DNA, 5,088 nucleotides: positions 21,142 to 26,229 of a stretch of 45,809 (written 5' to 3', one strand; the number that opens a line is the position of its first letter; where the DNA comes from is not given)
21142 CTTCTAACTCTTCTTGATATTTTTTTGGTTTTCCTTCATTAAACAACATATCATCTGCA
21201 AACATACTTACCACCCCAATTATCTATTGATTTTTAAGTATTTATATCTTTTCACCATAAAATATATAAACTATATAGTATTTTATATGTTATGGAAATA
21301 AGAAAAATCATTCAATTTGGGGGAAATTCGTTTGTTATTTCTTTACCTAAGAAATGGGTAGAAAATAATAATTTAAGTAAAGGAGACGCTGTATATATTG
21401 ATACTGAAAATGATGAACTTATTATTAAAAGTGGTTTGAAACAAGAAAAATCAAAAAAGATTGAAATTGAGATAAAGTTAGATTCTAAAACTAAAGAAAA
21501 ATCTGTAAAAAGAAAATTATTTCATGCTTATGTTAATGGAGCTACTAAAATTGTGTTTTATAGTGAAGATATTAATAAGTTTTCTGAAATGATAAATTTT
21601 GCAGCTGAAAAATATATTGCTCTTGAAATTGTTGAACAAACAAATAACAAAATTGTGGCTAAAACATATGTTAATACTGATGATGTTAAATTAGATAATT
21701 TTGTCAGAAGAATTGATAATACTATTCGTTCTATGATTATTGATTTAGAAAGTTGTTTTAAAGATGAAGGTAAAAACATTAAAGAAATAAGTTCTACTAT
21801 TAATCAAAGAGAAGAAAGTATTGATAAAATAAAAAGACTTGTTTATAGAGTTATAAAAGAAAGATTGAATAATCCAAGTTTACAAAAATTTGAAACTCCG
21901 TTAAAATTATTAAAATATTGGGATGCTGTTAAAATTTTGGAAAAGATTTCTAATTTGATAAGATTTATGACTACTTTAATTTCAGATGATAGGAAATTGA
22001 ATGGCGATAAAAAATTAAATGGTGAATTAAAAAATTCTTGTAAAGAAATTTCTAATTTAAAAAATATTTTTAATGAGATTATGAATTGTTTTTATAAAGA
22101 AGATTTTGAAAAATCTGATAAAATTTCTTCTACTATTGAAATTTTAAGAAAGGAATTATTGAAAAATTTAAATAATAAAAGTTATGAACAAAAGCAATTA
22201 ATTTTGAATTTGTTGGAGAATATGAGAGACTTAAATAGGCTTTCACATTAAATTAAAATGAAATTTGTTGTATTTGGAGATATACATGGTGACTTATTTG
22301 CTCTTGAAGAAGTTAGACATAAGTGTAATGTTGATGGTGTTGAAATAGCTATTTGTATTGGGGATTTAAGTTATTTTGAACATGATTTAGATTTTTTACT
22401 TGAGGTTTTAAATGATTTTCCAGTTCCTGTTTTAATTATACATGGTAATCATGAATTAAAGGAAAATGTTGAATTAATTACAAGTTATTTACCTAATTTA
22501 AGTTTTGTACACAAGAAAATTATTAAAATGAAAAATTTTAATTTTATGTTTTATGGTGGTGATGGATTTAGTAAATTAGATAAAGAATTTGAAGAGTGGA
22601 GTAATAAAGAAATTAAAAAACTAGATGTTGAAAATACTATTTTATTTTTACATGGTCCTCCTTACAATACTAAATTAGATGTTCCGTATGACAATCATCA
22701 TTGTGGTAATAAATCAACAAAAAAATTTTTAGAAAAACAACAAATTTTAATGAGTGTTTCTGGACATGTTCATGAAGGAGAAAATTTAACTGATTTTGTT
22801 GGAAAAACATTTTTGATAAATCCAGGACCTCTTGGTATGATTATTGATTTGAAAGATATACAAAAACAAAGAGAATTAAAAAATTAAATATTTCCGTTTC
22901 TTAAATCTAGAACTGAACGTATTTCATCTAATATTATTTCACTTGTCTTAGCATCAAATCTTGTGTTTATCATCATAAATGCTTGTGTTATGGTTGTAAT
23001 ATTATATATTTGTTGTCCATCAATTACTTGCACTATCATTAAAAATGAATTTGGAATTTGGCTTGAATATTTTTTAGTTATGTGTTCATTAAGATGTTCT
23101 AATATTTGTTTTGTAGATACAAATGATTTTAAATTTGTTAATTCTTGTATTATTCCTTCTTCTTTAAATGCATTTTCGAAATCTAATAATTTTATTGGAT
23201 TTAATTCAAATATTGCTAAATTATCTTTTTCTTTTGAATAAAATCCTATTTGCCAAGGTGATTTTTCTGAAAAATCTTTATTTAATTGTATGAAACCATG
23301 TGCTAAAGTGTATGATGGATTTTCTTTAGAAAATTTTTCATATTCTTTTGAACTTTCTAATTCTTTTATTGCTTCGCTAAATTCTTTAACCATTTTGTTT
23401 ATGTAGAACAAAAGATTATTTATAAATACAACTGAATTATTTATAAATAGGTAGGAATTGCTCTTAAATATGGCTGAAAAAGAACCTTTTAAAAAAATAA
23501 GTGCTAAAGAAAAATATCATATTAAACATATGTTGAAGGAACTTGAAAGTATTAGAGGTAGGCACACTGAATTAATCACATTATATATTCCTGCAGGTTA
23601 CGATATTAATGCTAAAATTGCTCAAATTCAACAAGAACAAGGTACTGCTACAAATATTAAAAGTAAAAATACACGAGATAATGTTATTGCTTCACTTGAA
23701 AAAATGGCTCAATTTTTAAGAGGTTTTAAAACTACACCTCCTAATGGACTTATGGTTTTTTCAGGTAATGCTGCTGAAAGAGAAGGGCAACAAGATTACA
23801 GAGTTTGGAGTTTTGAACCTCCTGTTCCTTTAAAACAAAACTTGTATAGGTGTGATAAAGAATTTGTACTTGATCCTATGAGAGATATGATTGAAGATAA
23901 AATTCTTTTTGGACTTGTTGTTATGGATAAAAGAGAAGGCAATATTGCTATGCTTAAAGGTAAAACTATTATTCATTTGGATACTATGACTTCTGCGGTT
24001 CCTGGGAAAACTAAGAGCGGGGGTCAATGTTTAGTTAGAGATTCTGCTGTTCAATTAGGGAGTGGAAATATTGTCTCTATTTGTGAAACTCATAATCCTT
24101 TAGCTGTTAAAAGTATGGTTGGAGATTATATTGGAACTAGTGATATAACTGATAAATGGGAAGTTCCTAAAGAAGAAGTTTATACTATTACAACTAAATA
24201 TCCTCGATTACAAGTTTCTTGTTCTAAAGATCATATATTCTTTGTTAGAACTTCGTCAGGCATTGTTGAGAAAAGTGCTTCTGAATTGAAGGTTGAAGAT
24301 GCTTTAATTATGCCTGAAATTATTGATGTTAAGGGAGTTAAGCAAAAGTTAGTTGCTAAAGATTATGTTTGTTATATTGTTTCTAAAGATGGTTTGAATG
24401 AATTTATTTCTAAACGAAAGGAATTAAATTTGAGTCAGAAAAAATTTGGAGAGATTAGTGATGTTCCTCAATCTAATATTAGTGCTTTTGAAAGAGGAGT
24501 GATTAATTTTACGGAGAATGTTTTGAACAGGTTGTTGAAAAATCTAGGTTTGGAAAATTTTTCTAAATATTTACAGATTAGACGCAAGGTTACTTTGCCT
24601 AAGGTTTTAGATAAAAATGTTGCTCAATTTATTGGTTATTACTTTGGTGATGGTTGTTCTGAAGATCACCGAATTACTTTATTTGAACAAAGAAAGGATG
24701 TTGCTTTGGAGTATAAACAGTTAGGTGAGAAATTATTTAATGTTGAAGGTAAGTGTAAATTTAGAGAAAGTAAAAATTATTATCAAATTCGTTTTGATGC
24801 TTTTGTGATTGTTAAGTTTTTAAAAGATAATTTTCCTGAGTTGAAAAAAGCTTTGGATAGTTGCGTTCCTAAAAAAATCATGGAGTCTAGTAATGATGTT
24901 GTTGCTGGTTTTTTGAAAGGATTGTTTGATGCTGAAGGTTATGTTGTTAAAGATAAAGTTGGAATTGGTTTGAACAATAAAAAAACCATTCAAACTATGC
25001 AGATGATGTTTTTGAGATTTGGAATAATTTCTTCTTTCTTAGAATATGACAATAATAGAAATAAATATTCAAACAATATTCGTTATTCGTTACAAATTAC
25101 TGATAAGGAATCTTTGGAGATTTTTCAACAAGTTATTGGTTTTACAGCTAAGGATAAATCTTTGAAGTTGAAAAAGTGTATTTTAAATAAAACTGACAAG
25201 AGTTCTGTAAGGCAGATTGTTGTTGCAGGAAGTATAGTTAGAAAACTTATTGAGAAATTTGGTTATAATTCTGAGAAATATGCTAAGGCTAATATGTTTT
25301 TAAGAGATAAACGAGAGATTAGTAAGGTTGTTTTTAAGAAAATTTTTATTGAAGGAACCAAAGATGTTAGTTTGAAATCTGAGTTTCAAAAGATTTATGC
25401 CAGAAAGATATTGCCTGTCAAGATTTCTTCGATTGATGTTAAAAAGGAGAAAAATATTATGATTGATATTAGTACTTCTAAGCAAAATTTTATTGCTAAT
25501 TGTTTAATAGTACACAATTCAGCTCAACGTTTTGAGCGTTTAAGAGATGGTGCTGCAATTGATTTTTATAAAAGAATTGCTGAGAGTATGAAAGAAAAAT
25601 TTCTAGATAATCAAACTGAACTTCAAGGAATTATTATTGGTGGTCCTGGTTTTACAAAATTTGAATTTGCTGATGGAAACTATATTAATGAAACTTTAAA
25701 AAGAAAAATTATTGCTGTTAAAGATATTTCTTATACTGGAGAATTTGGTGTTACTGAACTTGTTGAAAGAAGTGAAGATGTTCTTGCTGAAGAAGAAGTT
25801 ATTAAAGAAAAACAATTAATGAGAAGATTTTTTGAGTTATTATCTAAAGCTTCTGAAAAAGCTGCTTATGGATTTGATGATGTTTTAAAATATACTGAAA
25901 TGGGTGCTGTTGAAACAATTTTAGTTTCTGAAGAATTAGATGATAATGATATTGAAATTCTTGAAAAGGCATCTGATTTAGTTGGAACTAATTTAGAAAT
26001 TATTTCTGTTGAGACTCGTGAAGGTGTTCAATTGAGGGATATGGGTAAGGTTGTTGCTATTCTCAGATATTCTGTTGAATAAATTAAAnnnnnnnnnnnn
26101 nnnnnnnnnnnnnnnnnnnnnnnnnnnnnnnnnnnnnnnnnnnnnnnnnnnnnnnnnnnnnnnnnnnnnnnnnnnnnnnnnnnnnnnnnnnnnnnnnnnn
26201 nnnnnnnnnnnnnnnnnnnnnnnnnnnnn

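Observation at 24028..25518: Intein inserted exactly behind the catalytic GGQ motif of release factor aRF1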

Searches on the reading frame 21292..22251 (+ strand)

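Call 24: search_protein_families(library=pfam, proteins=[window:21292-22251:+], max_evalue=0.001)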
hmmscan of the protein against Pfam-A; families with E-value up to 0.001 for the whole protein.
window:21292-22251:+ (319 aa): 1 family
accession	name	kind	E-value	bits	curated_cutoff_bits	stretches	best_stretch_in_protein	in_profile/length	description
PF04014.23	MazE_antitoxin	-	4.4e-09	36.6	24.7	1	8-46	2-41/48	Antidote-toxin recognition MazE, bacterial antitoxin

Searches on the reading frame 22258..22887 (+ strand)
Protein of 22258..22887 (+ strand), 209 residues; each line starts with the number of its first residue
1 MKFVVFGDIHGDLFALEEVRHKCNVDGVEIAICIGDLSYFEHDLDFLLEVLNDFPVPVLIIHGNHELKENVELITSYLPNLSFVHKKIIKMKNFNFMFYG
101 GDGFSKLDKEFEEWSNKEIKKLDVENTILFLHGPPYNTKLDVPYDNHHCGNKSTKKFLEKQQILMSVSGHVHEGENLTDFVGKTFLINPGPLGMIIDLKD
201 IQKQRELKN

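Call 24: search_protein_families(library=pfam, proteins=[window:22258-22887:+], max_evalue=0.001)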
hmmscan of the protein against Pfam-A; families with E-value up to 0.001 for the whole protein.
window:22258-22887:+ (209 aa): 3 families
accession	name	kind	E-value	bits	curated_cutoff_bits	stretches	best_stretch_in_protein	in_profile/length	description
PF00149.33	Metallophos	-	9.2e-18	65.8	21.5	1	1-173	1-190/191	Calcineurin-like phosphoesterase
PF12850.12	Metallophos_2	-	2.7e-12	47.4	27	1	1-194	1-137/154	Calcineurin-like phosphoesterase superfamily domain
PF14582.11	Metallophos_3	-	6.3e-06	26.2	28.2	1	42-192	76-239/259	Metallophosphoesterase, calcineurin superfamily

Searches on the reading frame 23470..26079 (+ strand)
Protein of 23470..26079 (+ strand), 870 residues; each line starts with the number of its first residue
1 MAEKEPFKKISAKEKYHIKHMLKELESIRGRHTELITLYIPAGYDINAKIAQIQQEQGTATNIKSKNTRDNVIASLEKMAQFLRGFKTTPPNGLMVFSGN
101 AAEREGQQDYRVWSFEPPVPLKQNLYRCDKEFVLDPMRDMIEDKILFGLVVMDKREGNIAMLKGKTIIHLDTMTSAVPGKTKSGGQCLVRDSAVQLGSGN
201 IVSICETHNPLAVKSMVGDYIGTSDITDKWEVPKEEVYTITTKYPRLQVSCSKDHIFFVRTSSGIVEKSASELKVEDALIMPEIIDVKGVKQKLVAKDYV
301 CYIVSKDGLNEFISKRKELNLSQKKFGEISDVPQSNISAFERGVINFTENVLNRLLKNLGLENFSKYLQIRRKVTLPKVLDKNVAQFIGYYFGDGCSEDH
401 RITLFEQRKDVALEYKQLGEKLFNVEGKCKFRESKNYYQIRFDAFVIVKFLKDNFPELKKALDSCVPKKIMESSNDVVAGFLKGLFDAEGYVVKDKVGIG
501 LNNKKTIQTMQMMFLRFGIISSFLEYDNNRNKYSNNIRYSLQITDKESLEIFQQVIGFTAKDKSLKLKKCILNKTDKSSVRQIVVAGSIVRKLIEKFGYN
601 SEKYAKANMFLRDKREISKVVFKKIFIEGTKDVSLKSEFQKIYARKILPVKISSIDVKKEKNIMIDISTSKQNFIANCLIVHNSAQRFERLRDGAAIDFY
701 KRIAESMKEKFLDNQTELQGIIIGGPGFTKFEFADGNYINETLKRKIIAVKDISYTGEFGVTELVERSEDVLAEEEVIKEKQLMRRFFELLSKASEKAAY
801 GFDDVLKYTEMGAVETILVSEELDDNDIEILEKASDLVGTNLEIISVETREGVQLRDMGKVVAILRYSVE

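Call 4: search_protein_families(library=pfam, proteins=[window:23470-26079:+], max_evalue=0.1)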
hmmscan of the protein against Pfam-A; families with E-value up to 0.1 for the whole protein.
window:23470-26079:+ (870 aa): 12 families
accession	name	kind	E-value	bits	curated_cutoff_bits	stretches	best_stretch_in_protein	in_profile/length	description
PF03464.20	eRF1_2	-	4e-33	115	27.1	2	683-774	41-133/133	eRF1 domain 2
PF03465.20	eRF1_3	-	1.9e-19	70.5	25.8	1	777-869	1-106/106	eRF1 domain 3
PF14528.11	LAGLIDADG_3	-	3.1e-17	63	22.5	1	476-557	1-82/82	LAGLIDADG-like domain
PF14890.11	Intein_splicing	-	6.3e-15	55.8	35.8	1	212-683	34-155/155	Intein splicing domain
PF03463.20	eRF1_1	-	1.8e-13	51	23.8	1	22-140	4-122/123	eRF1 domain 1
PF01381.28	HTH_3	-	4.3e-07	30.3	23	1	315-361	4-50/55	Helix-turn-helix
PF12844.13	HTH_19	-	3.1e-05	24.2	30.2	1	316-362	8-54/64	Helix-turn-helix domain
PF18854.6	baeRF_family10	-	0.00064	20.5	27.1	0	684-726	60-100/143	Bacterial archaeo-eukaryotic release factor family 10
PF18859.6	acVLRF1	-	0.006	17.2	27.1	0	684-725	43-81/130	Actinobacteria/chloroflexi VLRF1 release factor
PF13560.12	HTH_31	-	0.027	15.2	27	1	316-361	10-56/64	Helix-turn-helix domain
PF13744.12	HTH_37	-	0.027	14.7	27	1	316-361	27-73/80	Helix-turn-helix domain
PF05204.19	Hom_end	-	0.059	13.9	21.1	0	466-545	2-86/110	Homing endonuclease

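Call 9: find_homologous_proteins(query=window:23470-26079:+, max_evalue=1e-10)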
Query window:23470-26079:+ (870 aa): 619 proteins with E <= 1e-10 among 8000 candidates; the best 120 are listed.
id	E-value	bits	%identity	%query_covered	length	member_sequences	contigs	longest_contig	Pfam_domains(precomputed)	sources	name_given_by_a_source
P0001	0.0e+0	1911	100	100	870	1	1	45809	PF03465.21,PF03464.21,PF01381.29,PF14528.12,PF14890.12,PF03463.21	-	-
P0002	0.0e+0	1566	81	100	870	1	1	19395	PF03465.21,PF03464.21,PF18854.7,PF01381.29,PF14528.12,PF14890.12,PF03463.21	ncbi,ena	-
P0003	2.6e-286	970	54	99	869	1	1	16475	PF03465.21,PF03464.21,PF12844.14,PF18854.7,PF01381.29,PF14528.12,PF14890.12,PF03463.21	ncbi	-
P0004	8.0e-279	945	51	99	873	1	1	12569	PF03465.21,PF03464.21,PF12844.14,PF18854.7,PF01381.29,PF14528.12,PF13560.13,PF13443.13,PF14890.12,PF03463.21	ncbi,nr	ncbi:helix-turn-helix domain-containing protein [Candidatus Woesearchaeota archaeon]|nr:helix-turn-h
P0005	2.5e-276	937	51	99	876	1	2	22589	PF03465.21,PF03464.21,PF01381.29,PF14528.12,PF13560.13,PF14890.12,PF03463.21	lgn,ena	-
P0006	7.4e-276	935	52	99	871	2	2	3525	PF03465.21,PF03464.21,PF12844.14,PF01381.29,PF14528.12,PF14890.12,PF03463.21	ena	-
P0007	4.3e-275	933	52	99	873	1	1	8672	PF03465.21,PF03464.21,PF12844.14,PF01381.29,PF14528.12,PF14890.12,PF03463.21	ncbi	-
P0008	3.3e-274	930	52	99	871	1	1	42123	PF03465.21,PF03464.21,PF18854.7,PF01381.29,PF14528.12,PF18859.7,PF14890.12,PF03463.21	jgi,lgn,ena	jgi:peptide subunit release factor 1 (eRF1)/intein/homing endonuclease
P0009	2.4e-273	927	52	99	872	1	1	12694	PF03465.21,PF03464.21,PF12844.14,PF18854.7,PF01381.29,PF14528.12,PF13560.13,PF14890.12,PF03463.21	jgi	jgi:peptide subunit release factor 1 (eRF1)/transcriptional regulator with XRE-family HTH domain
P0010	4.2e-273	926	52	99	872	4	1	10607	PF03465.21,PF03464.21,PF01381.29,PF14528.12,PF13443.13,PF14890.12,PF03463.21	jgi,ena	-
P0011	8.9e-273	925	51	99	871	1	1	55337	PF03465.21,PF03464.21,PF18854.7,PF01381.29,PF14528.12,PF14890.12,PF03463.21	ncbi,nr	ncbi:helix-turn-helix domain-containing protein [Candidatus Woesearchaeota archaeon]|nr:helix-turn-h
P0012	1.2e-272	925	52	99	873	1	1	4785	PF03465.21,PF03464.21,PF12844.14,PF01381.29,PF14528.12,PF13560.13,PF13443.13,PF14890.12,PF03463.21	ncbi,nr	ncbi:MAG: helix-turn-helix domain-containing protein [Nanoarchaeota archaeon]|nr:helix-turn-helix do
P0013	2.7e-272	924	52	99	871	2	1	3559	PF03465.21,PF03464.21,PF01381.29,PF14528.12,PF13560.13,PF14890.12,PF03463.21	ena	-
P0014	1.0e-271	922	50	99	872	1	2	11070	PF03465.21,PF03464.21,PF12844.14,PF18854.7,PF01381.29,PF14528.12,PF18859.7,PF13560.13,PF13443.13,PF14890.12,PF03463.21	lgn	-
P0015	3.8e-271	920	53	99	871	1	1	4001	PF03465.21,PF03464.21,PF01381.29,PF14528.12,PF14890.12,PF03463.21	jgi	jgi:peptide subunit release factor 1 (eRF1)/intein/homing endonuclease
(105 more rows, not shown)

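Call 26: find_encoding_contigs(protein=P0002, flank=8000, max_places=3)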
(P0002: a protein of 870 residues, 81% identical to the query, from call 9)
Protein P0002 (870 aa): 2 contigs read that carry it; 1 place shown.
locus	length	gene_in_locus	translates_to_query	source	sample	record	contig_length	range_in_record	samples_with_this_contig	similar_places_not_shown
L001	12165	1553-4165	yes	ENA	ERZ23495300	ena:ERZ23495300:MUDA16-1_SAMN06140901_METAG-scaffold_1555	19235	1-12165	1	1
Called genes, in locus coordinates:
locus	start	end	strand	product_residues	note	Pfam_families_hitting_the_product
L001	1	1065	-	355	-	?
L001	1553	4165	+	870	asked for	PF03463:eRF1_1, PF18854:baeRF_family10 (faint), PF03464:eRF1_2 (weak), PF14890:Intein_splicing, PF01381:HTH_3 (weak), PF14528:LAGLIDADG_3, PF03464:eRF1_2, PF03465:eRF1_3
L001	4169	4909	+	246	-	-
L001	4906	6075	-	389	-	PF02163:Peptidase_M50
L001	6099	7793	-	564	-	PF23613:ELP3_N (weak), PF04055:Radical_SAM, PF00583:Acetyltransf_1 (faint), PF16199:Radical_SAM_C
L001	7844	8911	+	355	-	PF02005:TRM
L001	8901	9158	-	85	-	-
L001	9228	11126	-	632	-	-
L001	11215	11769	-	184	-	PF00254:FKBP_C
